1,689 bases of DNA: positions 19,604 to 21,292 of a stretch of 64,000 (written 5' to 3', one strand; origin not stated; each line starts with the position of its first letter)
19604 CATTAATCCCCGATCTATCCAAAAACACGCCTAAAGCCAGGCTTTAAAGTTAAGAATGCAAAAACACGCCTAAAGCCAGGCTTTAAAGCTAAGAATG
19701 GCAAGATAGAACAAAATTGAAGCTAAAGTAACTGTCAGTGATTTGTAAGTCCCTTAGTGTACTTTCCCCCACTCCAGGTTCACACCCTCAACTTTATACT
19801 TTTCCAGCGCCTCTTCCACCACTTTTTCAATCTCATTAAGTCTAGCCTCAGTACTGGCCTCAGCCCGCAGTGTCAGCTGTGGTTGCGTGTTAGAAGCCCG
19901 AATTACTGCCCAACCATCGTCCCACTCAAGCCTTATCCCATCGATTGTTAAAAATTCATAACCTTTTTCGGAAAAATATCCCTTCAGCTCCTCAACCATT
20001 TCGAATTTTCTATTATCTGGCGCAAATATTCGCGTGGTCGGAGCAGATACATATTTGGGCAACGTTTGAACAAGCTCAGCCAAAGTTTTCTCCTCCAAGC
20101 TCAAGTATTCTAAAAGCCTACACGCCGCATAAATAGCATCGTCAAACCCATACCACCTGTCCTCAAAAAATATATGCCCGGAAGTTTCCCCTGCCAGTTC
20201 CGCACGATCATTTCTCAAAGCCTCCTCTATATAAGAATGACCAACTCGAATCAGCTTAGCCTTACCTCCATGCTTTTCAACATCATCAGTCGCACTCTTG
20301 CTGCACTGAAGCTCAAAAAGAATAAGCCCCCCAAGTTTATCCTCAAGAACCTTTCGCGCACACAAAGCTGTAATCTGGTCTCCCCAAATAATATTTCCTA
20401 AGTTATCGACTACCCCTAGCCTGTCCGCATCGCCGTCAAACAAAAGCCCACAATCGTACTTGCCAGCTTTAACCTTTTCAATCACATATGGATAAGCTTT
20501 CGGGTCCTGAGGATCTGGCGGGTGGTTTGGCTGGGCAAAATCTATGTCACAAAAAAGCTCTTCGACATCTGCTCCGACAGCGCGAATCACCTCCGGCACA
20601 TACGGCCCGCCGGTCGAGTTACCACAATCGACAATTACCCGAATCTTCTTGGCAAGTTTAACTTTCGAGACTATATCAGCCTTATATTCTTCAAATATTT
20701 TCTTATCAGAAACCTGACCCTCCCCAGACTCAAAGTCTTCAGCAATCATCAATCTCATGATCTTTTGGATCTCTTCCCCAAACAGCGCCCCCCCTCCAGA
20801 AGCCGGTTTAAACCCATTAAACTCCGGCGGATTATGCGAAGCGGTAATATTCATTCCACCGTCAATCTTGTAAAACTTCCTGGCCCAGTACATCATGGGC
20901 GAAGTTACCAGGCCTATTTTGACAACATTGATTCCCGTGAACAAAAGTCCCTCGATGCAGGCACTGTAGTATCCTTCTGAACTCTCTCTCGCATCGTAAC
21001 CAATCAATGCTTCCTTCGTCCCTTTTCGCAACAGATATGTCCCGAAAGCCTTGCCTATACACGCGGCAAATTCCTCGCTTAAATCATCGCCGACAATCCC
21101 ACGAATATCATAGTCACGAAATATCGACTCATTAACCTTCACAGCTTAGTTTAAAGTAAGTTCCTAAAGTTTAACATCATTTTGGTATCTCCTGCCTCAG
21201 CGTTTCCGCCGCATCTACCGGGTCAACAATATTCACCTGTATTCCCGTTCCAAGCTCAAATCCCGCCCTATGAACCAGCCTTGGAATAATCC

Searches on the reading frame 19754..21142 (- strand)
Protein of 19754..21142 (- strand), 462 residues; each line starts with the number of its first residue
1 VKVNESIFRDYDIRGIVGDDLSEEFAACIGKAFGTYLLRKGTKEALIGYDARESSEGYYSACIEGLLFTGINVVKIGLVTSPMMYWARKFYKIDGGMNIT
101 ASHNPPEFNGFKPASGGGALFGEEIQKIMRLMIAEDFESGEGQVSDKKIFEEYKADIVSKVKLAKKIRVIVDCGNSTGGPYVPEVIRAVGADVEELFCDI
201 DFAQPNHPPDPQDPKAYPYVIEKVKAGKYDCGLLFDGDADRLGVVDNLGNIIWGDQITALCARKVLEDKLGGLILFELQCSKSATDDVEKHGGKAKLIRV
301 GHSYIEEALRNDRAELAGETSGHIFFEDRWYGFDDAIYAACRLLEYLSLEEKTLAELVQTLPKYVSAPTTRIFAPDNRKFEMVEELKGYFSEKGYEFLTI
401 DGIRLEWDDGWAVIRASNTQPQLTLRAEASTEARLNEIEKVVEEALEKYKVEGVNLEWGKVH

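Call 80: search_protein_families(library=pfam, proteins=[window:19754-21142:-], max_evalue=0.00001)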
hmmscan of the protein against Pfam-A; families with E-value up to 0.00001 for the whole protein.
window:19754-21142:- (462 aa): 4 families
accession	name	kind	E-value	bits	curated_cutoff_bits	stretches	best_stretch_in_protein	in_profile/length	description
PF02878.22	PGM_PMM_I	-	1.1e-30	106.5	22.5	1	7-137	3-136/138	Phosphoglucomutase/phosphomannomutase, alpha/beta/alpha domain I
PF02880.22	PGM_PMM_III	-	2.1e-22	79.9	20.7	1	253-363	1-114/115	Phosphoglucomutase/phosphomannomutase, alpha/beta/alpha domain III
PF02879.22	PGM_PMM_II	-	1.8e-21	77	29.3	1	152-249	2-103/103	Phosphoglucomutase/phosphomannomutase, alpha/beta/alpha domain II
PF00408.26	PGM_PMM_IV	-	9.5e-10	38.8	23.1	1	375-443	7-66/68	Phosphoglucomutase/phosphomannomutase, C-terminal domain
